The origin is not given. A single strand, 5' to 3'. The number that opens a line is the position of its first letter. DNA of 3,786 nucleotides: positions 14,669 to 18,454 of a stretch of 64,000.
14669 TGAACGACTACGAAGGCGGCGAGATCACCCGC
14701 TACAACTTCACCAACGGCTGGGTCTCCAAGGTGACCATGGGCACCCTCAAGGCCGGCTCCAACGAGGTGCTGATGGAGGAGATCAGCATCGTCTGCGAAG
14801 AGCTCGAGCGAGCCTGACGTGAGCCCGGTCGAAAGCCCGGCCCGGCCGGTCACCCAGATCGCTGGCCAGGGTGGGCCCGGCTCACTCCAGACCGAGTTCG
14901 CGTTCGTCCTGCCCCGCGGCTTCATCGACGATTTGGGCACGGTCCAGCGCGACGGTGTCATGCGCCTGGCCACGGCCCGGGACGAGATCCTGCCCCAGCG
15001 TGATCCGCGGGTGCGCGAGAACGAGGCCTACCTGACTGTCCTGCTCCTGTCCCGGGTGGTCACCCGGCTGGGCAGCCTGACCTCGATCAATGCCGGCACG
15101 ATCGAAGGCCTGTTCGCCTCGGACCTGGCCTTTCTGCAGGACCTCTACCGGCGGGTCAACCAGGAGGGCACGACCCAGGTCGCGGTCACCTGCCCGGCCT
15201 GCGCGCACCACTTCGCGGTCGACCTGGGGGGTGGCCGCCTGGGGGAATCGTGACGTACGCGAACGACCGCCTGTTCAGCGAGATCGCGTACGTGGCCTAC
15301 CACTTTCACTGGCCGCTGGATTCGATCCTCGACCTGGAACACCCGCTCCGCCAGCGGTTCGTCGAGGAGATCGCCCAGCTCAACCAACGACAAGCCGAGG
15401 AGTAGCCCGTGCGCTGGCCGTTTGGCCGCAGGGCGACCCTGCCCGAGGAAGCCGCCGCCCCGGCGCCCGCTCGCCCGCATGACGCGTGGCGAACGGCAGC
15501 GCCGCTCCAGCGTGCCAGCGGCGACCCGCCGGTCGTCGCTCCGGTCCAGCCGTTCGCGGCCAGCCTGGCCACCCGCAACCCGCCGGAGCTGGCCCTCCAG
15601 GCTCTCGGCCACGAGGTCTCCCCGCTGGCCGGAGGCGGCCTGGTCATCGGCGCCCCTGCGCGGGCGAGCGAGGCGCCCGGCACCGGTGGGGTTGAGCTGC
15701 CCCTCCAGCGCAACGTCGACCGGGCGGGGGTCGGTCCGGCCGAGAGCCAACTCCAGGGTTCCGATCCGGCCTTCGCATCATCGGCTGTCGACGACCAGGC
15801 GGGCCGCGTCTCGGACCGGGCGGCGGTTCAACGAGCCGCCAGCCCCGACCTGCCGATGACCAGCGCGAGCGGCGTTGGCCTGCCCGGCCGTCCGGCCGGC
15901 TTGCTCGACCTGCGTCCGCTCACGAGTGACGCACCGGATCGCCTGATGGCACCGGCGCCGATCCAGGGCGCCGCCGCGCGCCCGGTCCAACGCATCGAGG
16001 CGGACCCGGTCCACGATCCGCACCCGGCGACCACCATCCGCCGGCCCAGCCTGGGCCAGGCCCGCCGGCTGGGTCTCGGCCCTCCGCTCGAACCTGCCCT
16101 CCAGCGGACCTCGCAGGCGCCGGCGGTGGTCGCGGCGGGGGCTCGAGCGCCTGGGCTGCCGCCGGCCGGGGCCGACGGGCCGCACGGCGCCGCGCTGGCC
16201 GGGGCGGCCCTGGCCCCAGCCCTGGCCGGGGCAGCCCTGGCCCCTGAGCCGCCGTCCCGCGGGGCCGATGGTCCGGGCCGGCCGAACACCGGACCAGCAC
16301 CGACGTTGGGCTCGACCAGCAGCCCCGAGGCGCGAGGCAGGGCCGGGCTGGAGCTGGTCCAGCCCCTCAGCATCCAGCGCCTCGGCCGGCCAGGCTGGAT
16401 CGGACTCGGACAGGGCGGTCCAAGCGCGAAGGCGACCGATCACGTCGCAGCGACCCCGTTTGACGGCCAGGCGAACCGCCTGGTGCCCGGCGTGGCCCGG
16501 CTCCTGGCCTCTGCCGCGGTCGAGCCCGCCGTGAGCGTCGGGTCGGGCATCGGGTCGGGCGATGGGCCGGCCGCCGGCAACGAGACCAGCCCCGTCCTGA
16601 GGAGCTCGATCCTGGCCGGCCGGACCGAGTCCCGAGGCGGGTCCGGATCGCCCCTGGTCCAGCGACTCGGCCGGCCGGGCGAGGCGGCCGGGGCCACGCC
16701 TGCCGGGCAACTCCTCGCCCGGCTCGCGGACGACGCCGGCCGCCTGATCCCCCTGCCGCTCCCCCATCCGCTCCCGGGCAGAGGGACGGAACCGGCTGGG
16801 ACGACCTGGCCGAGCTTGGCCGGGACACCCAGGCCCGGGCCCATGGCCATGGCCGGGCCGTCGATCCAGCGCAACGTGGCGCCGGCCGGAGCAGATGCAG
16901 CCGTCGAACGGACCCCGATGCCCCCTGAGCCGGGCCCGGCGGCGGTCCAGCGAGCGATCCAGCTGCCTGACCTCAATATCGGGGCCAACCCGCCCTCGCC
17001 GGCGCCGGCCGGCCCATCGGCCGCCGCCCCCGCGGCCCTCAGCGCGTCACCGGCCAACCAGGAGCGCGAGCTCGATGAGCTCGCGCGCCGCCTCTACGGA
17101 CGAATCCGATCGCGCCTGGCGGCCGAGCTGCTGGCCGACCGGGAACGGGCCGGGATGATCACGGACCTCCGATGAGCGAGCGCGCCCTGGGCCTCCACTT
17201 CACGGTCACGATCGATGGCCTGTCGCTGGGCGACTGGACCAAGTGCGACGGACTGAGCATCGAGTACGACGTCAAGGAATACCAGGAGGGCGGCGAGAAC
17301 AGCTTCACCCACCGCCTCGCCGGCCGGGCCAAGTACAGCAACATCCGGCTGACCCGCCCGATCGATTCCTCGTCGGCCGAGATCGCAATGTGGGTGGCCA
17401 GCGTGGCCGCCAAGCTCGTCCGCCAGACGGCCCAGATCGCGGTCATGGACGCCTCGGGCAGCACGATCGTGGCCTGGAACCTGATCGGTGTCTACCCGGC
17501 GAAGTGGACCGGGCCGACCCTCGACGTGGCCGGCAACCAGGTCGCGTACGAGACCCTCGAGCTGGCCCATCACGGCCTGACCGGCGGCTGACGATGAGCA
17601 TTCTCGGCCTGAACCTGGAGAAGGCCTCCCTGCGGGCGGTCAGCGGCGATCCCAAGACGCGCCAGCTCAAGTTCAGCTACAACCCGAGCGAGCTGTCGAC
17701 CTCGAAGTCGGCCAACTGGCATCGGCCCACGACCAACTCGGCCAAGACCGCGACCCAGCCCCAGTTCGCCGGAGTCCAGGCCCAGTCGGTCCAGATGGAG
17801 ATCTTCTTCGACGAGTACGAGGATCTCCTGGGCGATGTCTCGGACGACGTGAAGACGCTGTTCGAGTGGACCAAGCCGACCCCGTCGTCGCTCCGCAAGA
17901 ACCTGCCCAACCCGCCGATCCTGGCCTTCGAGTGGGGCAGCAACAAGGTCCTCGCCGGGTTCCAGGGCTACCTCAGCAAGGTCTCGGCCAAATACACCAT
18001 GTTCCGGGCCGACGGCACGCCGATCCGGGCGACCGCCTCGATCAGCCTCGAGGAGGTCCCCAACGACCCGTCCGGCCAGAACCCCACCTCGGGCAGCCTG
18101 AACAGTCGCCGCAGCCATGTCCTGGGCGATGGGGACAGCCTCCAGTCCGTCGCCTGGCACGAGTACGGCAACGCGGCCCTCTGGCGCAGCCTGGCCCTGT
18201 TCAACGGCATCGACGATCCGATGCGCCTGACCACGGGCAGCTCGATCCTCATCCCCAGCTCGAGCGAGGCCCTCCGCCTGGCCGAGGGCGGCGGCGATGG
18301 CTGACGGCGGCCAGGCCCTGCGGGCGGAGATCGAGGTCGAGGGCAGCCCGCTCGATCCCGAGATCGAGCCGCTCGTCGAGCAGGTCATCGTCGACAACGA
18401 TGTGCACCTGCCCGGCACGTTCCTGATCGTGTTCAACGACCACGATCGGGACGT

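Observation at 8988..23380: Complete Afp/PVC-like contractile injection system in two divergent operons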

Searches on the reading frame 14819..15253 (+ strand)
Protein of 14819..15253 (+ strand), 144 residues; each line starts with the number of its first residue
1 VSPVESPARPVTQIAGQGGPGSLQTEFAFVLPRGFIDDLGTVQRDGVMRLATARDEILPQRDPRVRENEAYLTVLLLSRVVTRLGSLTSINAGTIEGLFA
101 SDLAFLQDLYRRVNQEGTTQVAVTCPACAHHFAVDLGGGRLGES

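Call 12: search_protein_families(library=pfam, max_evalue=0.01, proteins=[window:14819-15253:+])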
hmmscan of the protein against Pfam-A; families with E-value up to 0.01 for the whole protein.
window:14819-15253:+ (144 aa): 0 families

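Call 34: search_solved_structures(query=window:14819-15253:+, max_evalue=1)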
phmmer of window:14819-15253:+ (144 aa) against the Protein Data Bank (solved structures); distinct sequences matched with E-value up to 1: 0.

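Call 38: search_protein_families(library=ncbifam, max_evalue=0.01, proteins=[window:14819-15253:+])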
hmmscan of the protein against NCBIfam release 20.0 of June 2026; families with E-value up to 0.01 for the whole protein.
window:14819-15253:+ (144 aa): 0 families

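Call 57: find_homologous_proteins(query=window:14819-15253:+, max_evalue=0.00001)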
Query window:14819-15253:+ (144 aa): 7999 proteins with E <= 0.00001 among 8000 candidates; the best 120 are listed.
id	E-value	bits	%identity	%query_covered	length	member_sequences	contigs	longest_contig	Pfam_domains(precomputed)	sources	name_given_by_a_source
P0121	7.6e-75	268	86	99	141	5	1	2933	-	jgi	jgi:hypothetical protein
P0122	1.0e-74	267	86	99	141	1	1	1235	-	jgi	-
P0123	1.2e-74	267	85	99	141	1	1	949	-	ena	-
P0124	2.2e-74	266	86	99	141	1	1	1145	-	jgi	-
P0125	4.6e-74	265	85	99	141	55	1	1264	-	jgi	-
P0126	5.5e-74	265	87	99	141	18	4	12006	-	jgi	jgi:hypothetical protein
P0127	7.2e-74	265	86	99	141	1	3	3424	-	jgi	-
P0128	7.5e-74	264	86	99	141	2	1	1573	-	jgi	jgi:hypothetical protein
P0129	9.9e-74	264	85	99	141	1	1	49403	-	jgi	jgi:hypothetical protein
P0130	1.5e-73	264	85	99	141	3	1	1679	-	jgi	jgi:hypothetical protein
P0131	1.9e-73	263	86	99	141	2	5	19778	-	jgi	jgi:hypothetical protein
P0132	2.7e-73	263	85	99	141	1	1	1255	-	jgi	jgi:hypothetical protein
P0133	3.9e-73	262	85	99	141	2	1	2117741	-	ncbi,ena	-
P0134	7.5e-73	261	86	99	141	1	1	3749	-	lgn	-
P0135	7.7e-73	261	85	99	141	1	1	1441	-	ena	-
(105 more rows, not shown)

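Call 65: predict_structure(alignment_id=A1)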
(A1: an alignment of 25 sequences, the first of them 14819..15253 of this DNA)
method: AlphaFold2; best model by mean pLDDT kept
length: 144 residues; sequences in the alignment: 25
mean_pLDDT: 68.6   pTM: 0.59
mean pLDDT of the five models: 68.6, 64.0, 57.4, 49.5, 49.0
residues with pLDDT >= 90: 10; 70-90: 73; 50-70: 24; < 50: 37
segments of 3 or more residues with pLDDT < 50: 1-22, 130-133, 137-144
pLDDT, mean of each block of 10 residues (from residue 1): 36 32 68 86 88 71 69 88 88 89 88 72 54 44 35
secondary structure, 60 per line:
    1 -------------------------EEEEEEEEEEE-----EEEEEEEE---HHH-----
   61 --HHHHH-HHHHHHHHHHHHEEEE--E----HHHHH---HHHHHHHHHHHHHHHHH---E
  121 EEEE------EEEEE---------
elements in order: E26-36 E42-49 H63-67 H69-80 E81-84 H92-96 H100-116 E120-124 E131-135

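Call 68: fold_search(model_id=the predicted structure, library=pdb)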
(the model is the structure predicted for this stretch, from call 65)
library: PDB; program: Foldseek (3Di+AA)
matches with E <= 10: 48; with E <= 0.001: 0
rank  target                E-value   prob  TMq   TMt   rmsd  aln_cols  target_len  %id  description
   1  4fvf_A                5.5e-01  0.06  0.16  0.18  13.4       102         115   12  SPFH domain of mouse stomatin (Crystal form 1) (released 2012-08-15)
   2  4fvj_E                7.6e-01  0.07  0.17  0.21  12.1        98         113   14  SPFH domain of the mouse stomatin (Crystal form 2) (released 2012-08-15)
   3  4fvj_A                9.3e-01  0.06  0.16  0.18  13.6       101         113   13  SPFH domain of the mouse stomatin (Crystal form 2) (released 2012-08-15)
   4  2yt2_MODEL_1_A        1.1e+00  0.08  0.13  0.12   7.9        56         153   21  Solution structure of the chimera of the PTB domain of SNT-2 and 19-residue peptide (aa 1571-1589) of hALK (released 2008-04-08)
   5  1uf2_A                1.1e+00  0.02  0.13  0.03  19.4       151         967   14  The Atomic Structure of Rice dwarf Virus (RDV) (released 2003-10-14)
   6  1uf2_B                1.1e+00  0.02  0.13  0.03  19.5       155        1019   14  The Atomic Structure of Rice dwarf Virus (RDV) (released 2003-10-14)
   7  4fvg                  1.2e+00  0.05  0.17  0.20  12.0        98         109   14  SPFH domain of mouse stomatin (Crystal form 3) (released 2012-08-15)
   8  4fvf_B                1.2e+00  0.05  0.16  0.19  13.2       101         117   13  SPFH domain of mouse stomatin (Crystal form 1) (released 2012-08-15)
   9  7vi9_A                1.3e+00  0.08  0.21  0.11  17.2       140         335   18  Cryo-EM structure of bacteriophage lambda procapsid at 5.03 Angstrom (released 2021-12-15)
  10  4fvj_C                1.3e+00  0.03  0.16  0.18  11.5        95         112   15  SPFH domain of the mouse stomatin (Crystal form 2) (released 2012-08-15)
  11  6k72_K                1.7e+00  0.01  0.13  0.09  18.7       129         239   12  eIF2(aP) - eIF2B complex (released 2019-07-10)
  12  3klu                  2.6e+00  0.16  0.42  0.49   8.6       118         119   11  Crystal structure of the protein yqbn. northeast structural genomics consortium target sr445. (released 2009-11-24)
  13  4bwx_A                3.4e+00  0.02  0.14  0.07  13.6        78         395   18  Structure of Neurospora crassa PAN3 pseudokinase mutant (released 2013-08-21)
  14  7uav_A                3.4e+00  0.01  0.15  0.16  14.1       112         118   14  Structure of Clostridium botulinum prophage Tad1 in apo state (released 2022-10-05)
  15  1wk4_A                3.9e+00  0.01  0.14  0.12  17.0       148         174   14  Crystal structure of ttk003001606 (released 2004-11-30)
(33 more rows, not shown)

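Call 74: search_protein_families(library=phrogs, max_evalue=0.001, proteins=[window:14819-15253:+])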
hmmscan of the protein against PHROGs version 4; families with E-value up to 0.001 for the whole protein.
window:14819-15253:+ (144 aa): 1 family
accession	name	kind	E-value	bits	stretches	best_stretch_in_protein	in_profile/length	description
phrog_508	-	tail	0.0004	21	1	30-108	28-118/155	tail assembly chaperone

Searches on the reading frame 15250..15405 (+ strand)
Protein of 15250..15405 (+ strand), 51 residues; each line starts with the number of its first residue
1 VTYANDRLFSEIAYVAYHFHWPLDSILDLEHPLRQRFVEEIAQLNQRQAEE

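Call 12: search_protein_families(library=pfam, max_evalue=0.01, proteins=[window:15250-15405:+])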
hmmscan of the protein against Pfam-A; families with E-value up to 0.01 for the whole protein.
window:15250-15405:+ (51 aa): 1 family
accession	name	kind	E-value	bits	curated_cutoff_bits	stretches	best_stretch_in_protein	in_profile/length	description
PF20546.3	DUF6760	-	5.4e-12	46.1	27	1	3-50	5-52/89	Family of unknown function (DUF6760)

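Call 38: search_protein_families(library=ncbifam, max_evalue=0.01, proteins=[window:15250-15405:+])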
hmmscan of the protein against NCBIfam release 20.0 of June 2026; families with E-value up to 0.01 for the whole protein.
window:15250-15405:+ (51 aa): 0 families

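Call 74: search_protein_families(library=phrogs, max_evalue=0.001, proteins=[window:15250-15405:+])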
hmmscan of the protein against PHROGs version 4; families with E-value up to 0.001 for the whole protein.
window:15250-15405:+ (51 aa): 0 families

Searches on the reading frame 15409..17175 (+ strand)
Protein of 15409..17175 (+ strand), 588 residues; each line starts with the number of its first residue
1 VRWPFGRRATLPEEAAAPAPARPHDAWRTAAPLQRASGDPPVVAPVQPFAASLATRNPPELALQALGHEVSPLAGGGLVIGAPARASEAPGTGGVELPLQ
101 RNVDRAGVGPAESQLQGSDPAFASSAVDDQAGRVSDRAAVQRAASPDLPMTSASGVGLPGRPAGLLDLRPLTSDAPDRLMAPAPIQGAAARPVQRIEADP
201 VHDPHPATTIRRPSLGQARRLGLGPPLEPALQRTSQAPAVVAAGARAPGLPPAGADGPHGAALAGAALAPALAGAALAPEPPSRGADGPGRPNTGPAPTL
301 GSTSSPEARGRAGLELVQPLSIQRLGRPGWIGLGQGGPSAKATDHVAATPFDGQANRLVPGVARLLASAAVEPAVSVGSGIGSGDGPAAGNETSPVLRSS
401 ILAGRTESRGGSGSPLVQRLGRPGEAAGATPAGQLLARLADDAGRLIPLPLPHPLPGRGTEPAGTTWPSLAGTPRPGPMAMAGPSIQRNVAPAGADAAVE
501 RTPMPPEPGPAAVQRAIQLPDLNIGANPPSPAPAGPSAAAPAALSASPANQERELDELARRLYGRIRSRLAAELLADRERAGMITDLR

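Call 12: search_protein_families(library=pfam, max_evalue=0.01, proteins=[window:15409-17175:+])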
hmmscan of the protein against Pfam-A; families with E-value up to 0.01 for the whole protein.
window:15409-17175:+ (588 aa): 0 families

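Call 38: search_protein_families(library=ncbifam, max_evalue=0.01, proteins=[window:15409-17175:+])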
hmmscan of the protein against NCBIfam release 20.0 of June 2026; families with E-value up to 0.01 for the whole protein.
window:15409-17175:+ (588 aa): 0 families

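Call 74: search_protein_families(library=phrogs, max_evalue=0.001, proteins=[window:15409-17175:+])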
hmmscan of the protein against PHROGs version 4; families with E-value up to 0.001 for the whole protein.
window:15409-17175:+ (588 aa): 0 families

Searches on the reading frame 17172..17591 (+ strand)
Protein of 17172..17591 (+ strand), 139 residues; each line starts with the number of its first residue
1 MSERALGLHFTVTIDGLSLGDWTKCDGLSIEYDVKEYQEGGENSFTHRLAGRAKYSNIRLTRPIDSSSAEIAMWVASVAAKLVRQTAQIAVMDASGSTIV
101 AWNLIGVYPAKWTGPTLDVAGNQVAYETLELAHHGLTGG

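Call 13: search_protein_families(library=pfam, max_evalue=0.01, proteins=[window:17172-17591:+])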
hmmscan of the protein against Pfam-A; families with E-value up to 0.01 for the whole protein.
window:17172-17591:+ (139 aa): 1 family
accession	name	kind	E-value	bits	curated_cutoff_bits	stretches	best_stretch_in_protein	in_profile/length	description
PF06841.18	Phage_T4_gp19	-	3.5e-35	121.2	28.2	1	8-137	3-134/134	T4-like virus tail tube protein gp19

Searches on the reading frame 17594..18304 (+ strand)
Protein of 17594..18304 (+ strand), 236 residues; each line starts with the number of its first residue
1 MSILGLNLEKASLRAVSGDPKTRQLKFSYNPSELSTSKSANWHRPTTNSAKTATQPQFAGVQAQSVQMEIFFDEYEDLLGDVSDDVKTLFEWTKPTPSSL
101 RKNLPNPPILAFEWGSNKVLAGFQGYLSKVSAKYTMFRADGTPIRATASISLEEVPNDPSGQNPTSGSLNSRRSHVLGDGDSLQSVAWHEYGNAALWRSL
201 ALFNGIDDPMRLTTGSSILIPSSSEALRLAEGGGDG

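Call 13: search_protein_families(library=pfam, max_evalue=0.01, proteins=[window:17594-18304:+])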
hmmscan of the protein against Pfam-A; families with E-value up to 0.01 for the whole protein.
window:17594-18304:+ (236 aa): 2 families
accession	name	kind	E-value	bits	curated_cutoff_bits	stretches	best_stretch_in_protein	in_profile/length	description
PF19266.4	CIS_tube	-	1.8e-24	86.7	27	1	8-156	2-151/158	Contractile injection system tube protein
PF06995.16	Phage_P2_GpU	-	0.0051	16.9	27.5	0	126-155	89-118/120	Phage P2 GpU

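Call 35: search_solved_structures(query=window:17594-18304:+, max_evalue=0.001)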
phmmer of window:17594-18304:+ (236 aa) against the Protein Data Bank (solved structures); distinct sequences matched with E-value up to 0.001: 4.
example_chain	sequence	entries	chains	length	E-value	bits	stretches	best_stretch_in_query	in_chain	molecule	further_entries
9gtp_P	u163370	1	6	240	1.1e-46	163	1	22-225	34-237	LysM domain-containing protein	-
7aeb_M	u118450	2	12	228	2.6e-12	50.5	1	56-222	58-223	LysM domain-containing protein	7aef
9rce_H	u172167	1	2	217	5.7e-09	39.6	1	51-221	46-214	Peptidoglycan-binding protein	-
7b5h_AK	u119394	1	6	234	2.5e-05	27.6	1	22-222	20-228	All3321 protein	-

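Call 38: search_protein_families(library=ncbifam, max_evalue=0.01, proteins=[window:17594-18304:+])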
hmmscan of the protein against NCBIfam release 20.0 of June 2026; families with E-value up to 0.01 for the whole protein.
window:17594-18304:+ (236 aa): 0 families
